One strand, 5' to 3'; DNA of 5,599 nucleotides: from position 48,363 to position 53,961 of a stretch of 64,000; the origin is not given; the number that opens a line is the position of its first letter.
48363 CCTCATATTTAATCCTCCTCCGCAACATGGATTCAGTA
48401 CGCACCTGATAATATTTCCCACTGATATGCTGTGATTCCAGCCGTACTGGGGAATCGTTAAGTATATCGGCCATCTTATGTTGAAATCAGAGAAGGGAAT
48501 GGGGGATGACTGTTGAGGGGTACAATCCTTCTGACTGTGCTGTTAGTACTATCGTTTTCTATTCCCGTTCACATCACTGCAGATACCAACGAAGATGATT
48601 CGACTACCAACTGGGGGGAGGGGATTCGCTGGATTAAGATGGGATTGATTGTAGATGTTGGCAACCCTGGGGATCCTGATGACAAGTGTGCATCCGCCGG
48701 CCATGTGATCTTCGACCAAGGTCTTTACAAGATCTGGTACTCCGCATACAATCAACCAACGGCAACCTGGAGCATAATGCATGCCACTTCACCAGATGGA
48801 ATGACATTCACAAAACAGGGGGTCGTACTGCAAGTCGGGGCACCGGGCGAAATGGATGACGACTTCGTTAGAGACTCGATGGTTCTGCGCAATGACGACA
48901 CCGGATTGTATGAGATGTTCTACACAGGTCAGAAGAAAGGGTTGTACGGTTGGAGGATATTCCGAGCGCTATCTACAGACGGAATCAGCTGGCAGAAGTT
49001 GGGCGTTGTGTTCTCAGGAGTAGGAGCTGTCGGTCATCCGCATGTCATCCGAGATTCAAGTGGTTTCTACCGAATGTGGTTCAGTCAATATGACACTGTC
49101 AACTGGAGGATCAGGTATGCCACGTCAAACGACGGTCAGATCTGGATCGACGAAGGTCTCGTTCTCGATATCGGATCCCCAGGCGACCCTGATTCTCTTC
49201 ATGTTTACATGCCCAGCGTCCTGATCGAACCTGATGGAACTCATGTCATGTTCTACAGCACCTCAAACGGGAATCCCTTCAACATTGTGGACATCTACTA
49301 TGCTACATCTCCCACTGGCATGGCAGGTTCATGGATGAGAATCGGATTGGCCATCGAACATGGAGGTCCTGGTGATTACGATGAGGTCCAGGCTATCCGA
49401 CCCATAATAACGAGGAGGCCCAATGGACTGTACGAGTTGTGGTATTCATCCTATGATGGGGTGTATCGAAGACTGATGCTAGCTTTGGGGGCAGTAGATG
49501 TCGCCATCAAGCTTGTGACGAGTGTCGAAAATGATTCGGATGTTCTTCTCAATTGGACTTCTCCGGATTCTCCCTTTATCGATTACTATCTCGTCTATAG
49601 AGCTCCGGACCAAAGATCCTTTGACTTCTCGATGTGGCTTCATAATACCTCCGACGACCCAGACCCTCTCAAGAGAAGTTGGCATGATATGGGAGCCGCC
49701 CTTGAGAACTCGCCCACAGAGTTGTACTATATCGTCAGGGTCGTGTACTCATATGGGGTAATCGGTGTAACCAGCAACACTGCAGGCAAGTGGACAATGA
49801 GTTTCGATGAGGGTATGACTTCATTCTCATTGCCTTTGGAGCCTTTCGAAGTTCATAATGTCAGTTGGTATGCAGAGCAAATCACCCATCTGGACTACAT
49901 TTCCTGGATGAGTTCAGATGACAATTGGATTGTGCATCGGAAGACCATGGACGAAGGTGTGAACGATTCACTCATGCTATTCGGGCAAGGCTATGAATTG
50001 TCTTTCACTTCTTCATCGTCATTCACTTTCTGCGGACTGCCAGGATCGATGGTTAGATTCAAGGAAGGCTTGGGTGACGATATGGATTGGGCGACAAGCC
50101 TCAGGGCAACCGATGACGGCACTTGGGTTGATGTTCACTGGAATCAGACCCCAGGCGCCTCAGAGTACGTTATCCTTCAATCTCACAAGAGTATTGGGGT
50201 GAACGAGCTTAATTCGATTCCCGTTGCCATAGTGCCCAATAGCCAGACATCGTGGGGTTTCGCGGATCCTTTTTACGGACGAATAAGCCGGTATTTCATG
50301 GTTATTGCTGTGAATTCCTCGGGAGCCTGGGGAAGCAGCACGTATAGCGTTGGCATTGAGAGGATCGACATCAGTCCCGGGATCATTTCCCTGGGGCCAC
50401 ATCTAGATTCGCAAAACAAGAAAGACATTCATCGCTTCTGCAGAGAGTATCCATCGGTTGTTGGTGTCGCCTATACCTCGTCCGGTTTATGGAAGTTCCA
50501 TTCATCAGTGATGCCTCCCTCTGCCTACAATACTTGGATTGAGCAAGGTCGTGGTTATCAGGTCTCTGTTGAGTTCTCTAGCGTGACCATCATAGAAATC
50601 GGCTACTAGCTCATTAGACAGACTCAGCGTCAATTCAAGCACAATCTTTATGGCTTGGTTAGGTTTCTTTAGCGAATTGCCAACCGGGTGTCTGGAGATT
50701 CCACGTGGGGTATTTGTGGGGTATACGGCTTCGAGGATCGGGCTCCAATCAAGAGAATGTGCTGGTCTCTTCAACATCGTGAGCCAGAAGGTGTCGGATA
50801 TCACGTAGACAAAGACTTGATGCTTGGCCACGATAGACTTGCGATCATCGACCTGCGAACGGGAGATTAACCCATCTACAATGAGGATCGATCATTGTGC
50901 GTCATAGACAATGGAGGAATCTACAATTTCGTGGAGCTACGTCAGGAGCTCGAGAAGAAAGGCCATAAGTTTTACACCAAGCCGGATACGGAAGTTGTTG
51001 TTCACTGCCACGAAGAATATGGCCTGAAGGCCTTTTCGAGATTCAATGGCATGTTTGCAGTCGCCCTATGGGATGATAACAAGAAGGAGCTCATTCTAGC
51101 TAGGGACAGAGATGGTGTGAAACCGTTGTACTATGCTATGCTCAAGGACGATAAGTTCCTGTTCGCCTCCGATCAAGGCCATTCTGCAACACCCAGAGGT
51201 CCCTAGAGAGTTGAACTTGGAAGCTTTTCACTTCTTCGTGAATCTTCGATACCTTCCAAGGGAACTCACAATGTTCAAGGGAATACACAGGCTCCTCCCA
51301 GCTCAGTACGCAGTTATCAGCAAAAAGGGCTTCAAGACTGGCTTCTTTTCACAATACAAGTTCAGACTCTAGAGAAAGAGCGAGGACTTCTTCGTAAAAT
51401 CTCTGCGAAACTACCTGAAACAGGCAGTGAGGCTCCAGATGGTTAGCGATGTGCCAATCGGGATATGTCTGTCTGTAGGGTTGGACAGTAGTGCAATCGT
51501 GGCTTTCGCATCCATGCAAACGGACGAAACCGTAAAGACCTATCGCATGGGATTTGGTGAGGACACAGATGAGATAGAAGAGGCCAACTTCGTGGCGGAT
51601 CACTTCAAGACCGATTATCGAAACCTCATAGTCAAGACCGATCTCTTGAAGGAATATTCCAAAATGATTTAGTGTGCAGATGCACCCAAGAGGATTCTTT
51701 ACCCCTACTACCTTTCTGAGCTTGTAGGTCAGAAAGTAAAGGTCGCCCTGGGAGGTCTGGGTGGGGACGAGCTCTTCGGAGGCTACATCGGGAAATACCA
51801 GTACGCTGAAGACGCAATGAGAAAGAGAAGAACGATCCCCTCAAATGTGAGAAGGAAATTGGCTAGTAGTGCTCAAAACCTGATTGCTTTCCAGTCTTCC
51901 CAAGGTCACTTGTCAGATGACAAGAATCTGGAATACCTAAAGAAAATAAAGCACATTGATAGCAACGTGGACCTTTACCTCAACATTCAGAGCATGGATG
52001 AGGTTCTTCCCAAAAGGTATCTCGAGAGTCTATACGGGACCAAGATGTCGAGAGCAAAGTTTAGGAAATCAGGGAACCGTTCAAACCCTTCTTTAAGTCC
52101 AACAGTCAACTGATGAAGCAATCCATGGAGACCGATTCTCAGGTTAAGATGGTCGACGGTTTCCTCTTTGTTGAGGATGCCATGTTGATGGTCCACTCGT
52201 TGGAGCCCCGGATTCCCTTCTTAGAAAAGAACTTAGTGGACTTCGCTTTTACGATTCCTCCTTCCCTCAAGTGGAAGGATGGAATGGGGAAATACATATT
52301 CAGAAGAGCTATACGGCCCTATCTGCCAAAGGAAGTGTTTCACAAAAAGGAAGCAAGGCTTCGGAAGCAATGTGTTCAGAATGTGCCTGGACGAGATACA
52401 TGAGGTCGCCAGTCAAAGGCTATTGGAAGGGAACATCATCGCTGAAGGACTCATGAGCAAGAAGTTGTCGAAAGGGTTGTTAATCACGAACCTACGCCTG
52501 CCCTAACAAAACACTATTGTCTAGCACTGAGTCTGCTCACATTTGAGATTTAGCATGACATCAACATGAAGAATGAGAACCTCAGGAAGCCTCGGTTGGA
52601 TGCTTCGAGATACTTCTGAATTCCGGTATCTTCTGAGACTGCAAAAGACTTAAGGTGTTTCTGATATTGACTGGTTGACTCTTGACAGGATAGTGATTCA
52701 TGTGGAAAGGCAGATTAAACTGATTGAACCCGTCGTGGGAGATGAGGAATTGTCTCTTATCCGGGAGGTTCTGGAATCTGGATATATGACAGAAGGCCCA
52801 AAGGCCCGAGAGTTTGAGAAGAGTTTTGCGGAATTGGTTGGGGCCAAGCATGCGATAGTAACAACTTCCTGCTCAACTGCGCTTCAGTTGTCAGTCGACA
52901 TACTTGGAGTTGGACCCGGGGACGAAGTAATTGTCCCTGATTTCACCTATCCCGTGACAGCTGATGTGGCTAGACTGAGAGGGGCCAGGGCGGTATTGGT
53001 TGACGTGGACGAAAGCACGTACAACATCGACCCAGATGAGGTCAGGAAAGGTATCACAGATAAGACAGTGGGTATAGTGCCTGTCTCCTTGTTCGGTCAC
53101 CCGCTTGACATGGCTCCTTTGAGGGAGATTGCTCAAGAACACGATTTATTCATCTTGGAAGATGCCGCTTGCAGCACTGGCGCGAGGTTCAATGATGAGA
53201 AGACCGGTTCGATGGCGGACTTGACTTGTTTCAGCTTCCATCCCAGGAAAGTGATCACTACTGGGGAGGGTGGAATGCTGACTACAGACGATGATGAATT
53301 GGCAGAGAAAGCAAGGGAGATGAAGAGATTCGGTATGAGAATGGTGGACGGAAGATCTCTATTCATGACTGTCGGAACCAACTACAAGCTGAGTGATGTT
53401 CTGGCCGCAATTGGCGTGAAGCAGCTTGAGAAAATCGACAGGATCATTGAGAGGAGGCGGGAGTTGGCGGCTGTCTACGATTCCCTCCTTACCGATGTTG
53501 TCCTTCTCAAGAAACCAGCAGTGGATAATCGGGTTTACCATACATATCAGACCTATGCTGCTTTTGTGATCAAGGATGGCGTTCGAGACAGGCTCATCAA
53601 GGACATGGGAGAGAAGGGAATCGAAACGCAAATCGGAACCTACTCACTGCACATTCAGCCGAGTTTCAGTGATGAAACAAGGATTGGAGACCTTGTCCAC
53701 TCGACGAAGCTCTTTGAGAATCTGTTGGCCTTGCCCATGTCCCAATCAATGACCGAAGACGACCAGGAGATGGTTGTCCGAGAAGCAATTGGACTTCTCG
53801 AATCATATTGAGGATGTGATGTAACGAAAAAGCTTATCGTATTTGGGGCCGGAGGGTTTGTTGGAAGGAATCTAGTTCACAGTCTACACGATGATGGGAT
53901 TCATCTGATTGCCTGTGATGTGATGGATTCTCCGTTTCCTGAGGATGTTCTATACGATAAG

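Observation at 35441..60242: Candidate novel surface system: six paralogous genes with an internally repetitive five-bladed beta-propeller head on three stalk architectures, each present twice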

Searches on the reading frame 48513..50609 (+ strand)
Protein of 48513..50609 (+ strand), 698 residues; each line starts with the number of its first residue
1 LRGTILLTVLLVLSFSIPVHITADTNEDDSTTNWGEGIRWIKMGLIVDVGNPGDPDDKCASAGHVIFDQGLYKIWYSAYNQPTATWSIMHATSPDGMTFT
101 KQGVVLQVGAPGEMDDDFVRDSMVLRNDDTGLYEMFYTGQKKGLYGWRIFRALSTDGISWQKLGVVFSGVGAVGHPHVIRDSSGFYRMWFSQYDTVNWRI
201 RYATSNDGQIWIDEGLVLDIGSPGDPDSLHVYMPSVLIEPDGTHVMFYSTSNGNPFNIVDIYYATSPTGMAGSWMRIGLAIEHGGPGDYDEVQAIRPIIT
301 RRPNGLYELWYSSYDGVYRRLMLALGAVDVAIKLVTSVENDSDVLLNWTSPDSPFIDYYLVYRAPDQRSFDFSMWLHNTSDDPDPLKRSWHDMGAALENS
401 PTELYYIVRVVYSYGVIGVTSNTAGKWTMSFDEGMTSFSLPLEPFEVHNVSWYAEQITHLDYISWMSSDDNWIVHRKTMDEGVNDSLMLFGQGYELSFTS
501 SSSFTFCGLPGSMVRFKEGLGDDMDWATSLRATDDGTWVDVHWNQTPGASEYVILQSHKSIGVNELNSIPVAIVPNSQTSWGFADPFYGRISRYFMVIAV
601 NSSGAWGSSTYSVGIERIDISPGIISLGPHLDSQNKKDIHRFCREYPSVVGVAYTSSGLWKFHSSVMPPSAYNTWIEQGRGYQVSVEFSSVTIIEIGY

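Call 4: search_protein_families(library=pfam, proteins=[window:48513-50609:+], max_evalue=0.01)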
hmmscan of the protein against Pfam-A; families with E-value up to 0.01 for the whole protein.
window:48513-50609:+ (698 aa): 0 families

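Call 6: search_protein_families(library=ncbifam, proteins=[window:48513-50609:+], max_evalue=0.01)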
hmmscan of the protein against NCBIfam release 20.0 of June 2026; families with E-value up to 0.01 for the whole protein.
window:48513-50609:+ (698 aa): 3 families
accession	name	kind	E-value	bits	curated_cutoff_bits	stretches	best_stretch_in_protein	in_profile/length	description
NF058598.1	BetMansidBT3780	equivalog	4e-07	29.5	550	0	65-123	136-192/366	beta-1,2-mannosidase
NF052550.1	BManbPhaseBMBP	equivalog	3.1e-05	23.5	450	1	64-167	30-137/296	beta-1,2-mannobiose phosphorylase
NF004848.0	PRK06199.1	subfamily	0.0043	16.2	362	0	99-142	248-291/379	tyramine oxidase subunit B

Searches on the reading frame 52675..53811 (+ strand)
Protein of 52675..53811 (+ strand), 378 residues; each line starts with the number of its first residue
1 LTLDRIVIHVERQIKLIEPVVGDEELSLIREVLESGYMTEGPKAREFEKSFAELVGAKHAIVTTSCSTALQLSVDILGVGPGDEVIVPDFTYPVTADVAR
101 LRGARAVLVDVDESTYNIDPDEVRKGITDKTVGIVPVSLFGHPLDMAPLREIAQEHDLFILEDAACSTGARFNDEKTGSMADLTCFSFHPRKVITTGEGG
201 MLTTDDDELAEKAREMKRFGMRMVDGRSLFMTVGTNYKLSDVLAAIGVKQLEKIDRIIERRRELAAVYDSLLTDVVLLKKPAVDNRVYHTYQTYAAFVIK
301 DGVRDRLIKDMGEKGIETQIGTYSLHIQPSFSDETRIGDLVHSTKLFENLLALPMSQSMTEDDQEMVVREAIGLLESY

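Call 13: search_protein_families(library=pfam, proteins=[window:52675-53811:+], max_evalue=0.0001)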
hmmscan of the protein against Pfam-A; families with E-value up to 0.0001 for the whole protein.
window:52675-53811:+ (378 aa): 4 families
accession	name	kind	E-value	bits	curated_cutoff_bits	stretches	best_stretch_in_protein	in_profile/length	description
PF01041.23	DegT_DnrJ_EryC1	-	3.3e-108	362.5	19.8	1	22-369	4-357/360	DegT/DnrJ/EryC1/StrS aminotransferase family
PF00155.27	Aminotran_1_2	-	1.2e-10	41.6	19.7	1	44-165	44-187/361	Aminotransferase class I and II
PF01212.27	Beta_elim_lyase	-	1.4e-05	25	27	1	40-253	30-246/288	Beta-eliminating lyase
PF01053.26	Cys_Met_Meta_PP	-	6.1e-05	22.2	27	1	41-174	51-184/381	Cys/Met metabolism PLP-dependent enzyme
